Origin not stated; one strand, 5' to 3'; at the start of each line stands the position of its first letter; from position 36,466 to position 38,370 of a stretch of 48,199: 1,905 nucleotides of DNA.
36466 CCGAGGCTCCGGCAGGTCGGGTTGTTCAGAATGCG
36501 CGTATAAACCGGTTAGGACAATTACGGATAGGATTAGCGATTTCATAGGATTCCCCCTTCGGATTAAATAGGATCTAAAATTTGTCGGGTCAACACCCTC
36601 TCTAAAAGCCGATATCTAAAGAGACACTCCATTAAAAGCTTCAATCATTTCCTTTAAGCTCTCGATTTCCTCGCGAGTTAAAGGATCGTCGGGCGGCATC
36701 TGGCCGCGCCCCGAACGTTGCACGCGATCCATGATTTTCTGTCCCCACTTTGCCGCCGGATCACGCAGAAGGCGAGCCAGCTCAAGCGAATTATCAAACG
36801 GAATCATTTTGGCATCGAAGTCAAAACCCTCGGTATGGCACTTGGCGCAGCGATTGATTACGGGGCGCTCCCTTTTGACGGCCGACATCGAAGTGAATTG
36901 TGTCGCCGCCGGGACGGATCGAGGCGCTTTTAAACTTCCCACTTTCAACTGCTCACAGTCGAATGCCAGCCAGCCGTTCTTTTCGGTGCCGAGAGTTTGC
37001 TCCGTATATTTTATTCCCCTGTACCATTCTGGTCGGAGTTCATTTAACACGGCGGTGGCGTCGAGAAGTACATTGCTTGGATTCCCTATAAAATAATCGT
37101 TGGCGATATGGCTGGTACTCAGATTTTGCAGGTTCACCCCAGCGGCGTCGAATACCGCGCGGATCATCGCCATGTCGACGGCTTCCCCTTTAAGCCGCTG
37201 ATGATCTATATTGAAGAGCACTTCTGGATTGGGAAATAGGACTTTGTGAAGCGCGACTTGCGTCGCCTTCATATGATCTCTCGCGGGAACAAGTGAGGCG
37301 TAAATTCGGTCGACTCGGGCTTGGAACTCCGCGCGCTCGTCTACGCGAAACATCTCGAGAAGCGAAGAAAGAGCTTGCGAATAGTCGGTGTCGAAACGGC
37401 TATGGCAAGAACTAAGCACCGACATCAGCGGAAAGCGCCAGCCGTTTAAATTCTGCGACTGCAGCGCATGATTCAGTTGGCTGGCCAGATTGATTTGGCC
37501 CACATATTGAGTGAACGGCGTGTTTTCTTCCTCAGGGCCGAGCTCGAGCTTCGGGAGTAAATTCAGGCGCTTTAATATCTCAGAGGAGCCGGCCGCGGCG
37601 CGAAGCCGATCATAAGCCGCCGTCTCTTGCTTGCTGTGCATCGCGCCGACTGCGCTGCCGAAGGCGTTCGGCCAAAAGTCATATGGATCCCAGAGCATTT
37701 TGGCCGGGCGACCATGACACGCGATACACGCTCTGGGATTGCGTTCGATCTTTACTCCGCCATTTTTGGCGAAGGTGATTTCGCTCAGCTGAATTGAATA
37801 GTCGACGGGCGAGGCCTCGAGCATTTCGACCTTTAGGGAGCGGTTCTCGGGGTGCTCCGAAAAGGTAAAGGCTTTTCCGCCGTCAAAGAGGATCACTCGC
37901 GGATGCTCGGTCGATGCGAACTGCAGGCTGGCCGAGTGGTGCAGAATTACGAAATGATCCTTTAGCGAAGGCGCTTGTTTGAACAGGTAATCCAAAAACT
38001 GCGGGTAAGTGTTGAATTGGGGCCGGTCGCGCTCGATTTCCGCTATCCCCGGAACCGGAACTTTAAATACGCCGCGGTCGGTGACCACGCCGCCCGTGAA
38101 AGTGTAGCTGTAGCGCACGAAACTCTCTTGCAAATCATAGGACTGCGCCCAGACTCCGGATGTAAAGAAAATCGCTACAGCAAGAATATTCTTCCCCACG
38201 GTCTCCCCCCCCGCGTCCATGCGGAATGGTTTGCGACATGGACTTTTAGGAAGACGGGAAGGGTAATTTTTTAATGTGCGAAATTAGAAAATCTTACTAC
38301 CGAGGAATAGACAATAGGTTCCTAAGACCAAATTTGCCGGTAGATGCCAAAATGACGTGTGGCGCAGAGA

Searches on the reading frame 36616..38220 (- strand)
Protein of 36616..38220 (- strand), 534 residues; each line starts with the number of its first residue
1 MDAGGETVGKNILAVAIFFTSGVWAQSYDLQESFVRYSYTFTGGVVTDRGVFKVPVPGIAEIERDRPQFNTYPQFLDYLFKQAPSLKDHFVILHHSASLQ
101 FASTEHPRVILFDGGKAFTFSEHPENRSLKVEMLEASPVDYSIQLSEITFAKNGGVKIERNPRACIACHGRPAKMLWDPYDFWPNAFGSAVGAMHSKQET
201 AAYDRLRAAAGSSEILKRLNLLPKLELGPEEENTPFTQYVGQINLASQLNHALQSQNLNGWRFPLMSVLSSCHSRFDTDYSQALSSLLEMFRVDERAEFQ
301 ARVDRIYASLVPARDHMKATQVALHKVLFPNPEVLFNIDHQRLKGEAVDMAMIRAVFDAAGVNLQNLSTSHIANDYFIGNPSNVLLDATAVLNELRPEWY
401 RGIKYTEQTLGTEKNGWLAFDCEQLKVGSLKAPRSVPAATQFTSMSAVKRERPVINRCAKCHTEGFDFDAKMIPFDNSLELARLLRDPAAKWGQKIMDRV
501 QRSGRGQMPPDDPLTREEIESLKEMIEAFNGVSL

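Call 14: search_protein_families(library=ncbifam, proteins=[window:36616-38220:-], max_evalue=0.00001)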
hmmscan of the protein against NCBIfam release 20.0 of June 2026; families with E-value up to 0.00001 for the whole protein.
window:36616-38220:- (534 aa): 0 families

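Call 58: search_protein_families(library=pfam, proteins=[window:36616-38220:-], max_evalue=0.001)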
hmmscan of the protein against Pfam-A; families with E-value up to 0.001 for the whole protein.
window:36616-38220:- (534 aa): 1 family
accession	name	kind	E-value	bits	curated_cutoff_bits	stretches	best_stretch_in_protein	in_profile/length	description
PF13442.11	Cytochrome_CBB3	-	2.1e-05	25.2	27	0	457-522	13-64/68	Cytochrome C oxidase, cbb3-type, subunit III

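Call 67: search_protein_families(library=padloc, proteins=[window:36616-38220:-], max_evalue=0.001)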
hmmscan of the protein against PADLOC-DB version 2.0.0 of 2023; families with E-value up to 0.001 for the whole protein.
window:36616-38220:- (534 aa): 0 families
